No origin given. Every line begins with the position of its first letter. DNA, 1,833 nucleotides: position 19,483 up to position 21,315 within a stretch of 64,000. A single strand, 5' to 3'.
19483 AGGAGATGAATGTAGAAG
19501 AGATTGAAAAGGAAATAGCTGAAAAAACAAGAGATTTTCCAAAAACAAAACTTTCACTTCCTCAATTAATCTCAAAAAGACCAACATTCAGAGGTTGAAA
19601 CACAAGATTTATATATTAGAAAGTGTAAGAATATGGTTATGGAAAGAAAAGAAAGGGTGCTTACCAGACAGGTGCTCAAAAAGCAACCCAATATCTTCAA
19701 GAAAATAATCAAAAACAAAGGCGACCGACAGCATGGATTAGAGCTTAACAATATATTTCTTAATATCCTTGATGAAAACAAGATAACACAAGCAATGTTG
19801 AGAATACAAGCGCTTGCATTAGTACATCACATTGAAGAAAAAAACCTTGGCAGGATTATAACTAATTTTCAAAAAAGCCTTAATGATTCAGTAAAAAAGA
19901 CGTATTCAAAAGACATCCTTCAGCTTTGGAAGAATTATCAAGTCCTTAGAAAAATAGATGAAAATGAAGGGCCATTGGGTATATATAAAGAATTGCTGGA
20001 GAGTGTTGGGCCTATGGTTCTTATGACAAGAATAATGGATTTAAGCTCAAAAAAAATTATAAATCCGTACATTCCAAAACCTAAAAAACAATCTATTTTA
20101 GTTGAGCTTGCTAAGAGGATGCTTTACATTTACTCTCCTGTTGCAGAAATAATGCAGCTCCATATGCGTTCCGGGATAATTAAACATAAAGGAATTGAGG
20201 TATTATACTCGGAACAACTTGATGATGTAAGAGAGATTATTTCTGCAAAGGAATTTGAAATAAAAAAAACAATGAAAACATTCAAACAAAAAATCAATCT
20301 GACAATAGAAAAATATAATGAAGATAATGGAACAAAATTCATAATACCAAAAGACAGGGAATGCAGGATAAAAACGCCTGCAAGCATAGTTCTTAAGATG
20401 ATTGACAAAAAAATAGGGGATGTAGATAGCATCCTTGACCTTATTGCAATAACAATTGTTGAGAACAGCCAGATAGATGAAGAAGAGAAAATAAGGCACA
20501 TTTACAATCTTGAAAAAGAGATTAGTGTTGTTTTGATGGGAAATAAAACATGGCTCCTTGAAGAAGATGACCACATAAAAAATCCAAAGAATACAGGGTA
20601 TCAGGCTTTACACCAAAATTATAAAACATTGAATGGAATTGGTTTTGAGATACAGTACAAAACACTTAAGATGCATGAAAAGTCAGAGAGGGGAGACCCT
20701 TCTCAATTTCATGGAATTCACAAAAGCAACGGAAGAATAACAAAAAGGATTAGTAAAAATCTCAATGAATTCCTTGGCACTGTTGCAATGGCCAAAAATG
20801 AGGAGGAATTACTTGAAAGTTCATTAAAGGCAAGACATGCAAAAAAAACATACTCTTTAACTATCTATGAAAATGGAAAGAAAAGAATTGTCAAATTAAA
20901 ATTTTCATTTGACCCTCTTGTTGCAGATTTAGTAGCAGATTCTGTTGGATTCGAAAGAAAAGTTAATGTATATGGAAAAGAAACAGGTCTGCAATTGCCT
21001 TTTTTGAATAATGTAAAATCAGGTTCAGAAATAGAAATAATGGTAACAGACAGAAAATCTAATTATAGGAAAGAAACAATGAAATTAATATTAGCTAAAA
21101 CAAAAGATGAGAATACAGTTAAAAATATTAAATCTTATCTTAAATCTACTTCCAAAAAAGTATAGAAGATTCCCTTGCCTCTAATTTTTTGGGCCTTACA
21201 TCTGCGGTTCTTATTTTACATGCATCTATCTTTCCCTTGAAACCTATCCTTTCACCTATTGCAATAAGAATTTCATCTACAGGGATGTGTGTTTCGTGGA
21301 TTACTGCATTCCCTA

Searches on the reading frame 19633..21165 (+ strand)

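Call 4: search_protein_families(library=pfam, proteins=[window:19633-21165:+])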
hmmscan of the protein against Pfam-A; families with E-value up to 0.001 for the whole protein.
window:19633-21165:+ (510 aa): 1 family
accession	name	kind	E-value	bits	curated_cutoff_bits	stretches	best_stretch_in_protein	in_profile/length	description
PF04607.23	RelA_SpoT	-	3e-14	53.7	27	1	245-354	2-101/113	Region found in RelA / SpoT proteins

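Call 9: search_protein_families(library=ncbifam, proteins=[window:19633-21165:+], max_evalue=0.01)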
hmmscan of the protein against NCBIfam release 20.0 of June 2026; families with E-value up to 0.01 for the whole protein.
window:19633-21165:+ (510 aa): 3 families
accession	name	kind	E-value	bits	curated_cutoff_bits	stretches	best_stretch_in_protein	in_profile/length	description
TIGR00691.1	spoT_relA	subfamily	4.6e-14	51.7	499.2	1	158-486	132-436/687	RelA/SpoT family protein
NF008303.0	PRK11092.1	equivalog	2e-10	39.5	947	1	159-428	158-406/702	bifunctional GTP diphosphokinase/guanosine-3',5'-bis pyrophosphate 3'-pyrophosphohydrolase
NF008124.0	PRK10872.1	equivalog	6.4e-08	31.6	728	1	160-482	175-475/744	GTP diphosphokinase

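Call 42: search_protein_families(library=padloc, proteins=[window:19633-21165:+], max_evalue=0.01)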
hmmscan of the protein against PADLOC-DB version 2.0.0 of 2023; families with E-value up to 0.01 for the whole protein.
window:19633-21165:+ (510 aa): 1 family
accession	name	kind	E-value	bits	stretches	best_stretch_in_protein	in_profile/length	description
PDLC04999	PDC-S33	-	1.8e-06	25.6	1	213-348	47-172/349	-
